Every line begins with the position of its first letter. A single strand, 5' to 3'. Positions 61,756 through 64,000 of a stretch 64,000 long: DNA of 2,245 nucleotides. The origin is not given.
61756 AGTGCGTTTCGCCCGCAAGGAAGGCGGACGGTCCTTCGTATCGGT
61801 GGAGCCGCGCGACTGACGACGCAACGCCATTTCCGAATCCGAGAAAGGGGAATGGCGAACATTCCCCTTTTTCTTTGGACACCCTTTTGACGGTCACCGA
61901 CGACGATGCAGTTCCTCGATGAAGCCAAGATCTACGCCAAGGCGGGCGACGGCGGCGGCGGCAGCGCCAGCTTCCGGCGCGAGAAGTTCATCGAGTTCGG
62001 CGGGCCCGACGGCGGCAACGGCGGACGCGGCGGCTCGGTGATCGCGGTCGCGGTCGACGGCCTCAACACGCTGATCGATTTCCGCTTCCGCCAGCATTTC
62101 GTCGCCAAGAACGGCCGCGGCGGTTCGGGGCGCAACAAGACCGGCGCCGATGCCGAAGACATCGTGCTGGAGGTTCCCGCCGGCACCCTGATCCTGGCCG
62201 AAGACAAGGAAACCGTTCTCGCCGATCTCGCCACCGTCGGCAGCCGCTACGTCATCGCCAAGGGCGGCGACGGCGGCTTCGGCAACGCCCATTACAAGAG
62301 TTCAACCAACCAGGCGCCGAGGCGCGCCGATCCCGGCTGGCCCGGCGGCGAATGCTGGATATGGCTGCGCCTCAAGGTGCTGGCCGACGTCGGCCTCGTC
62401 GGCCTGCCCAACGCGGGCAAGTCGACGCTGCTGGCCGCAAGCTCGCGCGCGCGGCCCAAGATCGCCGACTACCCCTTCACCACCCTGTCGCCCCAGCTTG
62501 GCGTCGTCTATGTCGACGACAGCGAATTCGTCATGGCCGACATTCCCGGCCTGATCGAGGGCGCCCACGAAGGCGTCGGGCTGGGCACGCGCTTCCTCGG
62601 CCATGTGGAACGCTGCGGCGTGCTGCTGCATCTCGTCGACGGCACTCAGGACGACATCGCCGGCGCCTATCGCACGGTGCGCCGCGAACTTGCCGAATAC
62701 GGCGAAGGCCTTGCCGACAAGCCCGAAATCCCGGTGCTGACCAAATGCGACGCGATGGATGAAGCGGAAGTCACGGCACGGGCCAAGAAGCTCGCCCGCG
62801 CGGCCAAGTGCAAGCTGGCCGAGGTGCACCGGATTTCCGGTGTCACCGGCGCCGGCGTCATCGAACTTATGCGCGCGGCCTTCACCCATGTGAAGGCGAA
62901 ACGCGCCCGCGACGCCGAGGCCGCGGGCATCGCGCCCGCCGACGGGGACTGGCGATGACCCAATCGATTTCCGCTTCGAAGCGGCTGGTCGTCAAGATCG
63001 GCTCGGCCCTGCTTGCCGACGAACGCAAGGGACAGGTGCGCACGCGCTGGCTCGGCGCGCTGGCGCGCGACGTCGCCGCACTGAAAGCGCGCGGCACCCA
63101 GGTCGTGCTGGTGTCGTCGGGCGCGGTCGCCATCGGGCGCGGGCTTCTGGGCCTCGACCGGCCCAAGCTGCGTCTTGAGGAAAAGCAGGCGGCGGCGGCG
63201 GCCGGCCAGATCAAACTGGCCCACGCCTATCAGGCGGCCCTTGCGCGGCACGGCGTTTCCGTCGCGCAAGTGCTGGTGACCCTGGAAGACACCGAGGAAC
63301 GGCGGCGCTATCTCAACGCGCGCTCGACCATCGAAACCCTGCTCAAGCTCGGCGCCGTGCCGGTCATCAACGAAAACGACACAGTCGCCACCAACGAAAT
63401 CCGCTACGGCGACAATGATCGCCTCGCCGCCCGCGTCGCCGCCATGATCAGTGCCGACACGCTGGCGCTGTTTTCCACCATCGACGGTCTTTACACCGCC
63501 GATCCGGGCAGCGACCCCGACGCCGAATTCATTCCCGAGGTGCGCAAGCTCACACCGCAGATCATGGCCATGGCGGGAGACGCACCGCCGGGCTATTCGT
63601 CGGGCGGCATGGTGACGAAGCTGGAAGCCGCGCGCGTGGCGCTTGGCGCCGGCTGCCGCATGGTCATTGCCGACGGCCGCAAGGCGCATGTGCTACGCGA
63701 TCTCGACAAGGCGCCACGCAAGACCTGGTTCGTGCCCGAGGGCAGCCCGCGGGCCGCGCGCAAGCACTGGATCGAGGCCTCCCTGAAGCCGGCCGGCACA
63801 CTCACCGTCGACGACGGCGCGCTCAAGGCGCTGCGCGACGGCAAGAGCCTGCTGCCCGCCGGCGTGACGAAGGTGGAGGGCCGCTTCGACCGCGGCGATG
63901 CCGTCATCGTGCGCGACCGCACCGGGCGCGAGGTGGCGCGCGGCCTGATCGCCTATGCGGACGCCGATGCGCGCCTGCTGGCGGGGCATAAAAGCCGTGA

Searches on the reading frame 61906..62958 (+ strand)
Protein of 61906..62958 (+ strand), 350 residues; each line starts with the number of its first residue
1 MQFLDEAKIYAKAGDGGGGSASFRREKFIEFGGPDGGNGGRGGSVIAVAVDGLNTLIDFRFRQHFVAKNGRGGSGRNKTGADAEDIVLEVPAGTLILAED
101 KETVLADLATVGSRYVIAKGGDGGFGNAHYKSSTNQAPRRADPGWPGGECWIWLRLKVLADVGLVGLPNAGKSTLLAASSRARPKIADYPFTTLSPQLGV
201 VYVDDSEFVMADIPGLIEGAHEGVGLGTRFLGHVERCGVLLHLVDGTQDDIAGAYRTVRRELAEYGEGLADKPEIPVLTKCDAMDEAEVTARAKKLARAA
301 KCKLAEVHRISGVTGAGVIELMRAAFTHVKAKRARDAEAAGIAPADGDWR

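Call 16: search_protein_families(library=pfam, proteins=[window:61906-62958:+], max_evalue=1)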
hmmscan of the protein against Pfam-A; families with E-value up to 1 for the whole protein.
window:61906-62958:+ (350 aa): 6 families
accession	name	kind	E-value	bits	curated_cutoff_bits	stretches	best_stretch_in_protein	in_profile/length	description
PF01018.28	GTP1_OBG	-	5.5e-57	192.2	27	1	5-158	2-155/155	GTP1/OBG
PF01926.29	MMR_HSR1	-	9.7e-25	87.3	21.9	1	161-280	1-113/113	50S ribosome-binding GTPase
PF02421.24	FeoB_N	-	1.7e-08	34.6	27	1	162-302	3-136/156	Ferrous iron transport protein B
PF19993.5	DO-GTPase2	-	0.0019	18.3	27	1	162-178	3-19/226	Double-GTPase 2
PF00009.33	GTP_EFTU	-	0.011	15.8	26.5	1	273-330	123-187/188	Elongation factor Tu GTP binding domain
PF03308.22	MeaB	-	0.041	13.3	23.1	0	162-178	36-52/273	Methylmalonyl Co-A mutase-associated GTPase MeaB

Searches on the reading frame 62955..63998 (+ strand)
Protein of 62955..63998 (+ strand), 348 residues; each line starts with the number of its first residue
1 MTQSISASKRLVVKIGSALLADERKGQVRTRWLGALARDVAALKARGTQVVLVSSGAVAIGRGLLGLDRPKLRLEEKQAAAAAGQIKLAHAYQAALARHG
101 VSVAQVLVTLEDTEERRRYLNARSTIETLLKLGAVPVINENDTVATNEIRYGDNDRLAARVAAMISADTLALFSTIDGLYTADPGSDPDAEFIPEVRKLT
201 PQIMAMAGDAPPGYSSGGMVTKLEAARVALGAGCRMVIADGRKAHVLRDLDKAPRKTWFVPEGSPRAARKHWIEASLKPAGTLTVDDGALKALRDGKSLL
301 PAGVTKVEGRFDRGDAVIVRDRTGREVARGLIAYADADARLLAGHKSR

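Call 16: search_protein_families(library=pfam, proteins=[window:62955-63998:+], max_evalue=1)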
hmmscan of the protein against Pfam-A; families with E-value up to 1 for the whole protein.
window:62955-63998:+ (348 aa): 4 families
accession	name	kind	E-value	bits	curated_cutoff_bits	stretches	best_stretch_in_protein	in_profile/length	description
PF00696.33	AA_kinase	-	1.5e-45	156.2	24.9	1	9-240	1-234/234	Amino acid kinase family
PF01472.26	PUA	-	5.5e-20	71.5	24.8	1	281-347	1-67/74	PUA domain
PF17785.7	PUA_3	-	0.0022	18.2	22.6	1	284-333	2-52/64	PUA-like domain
PF18974.5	DUF5710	-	0.16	12.2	26.5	1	254-273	24-43/44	Domain of unknown function (DUF5710)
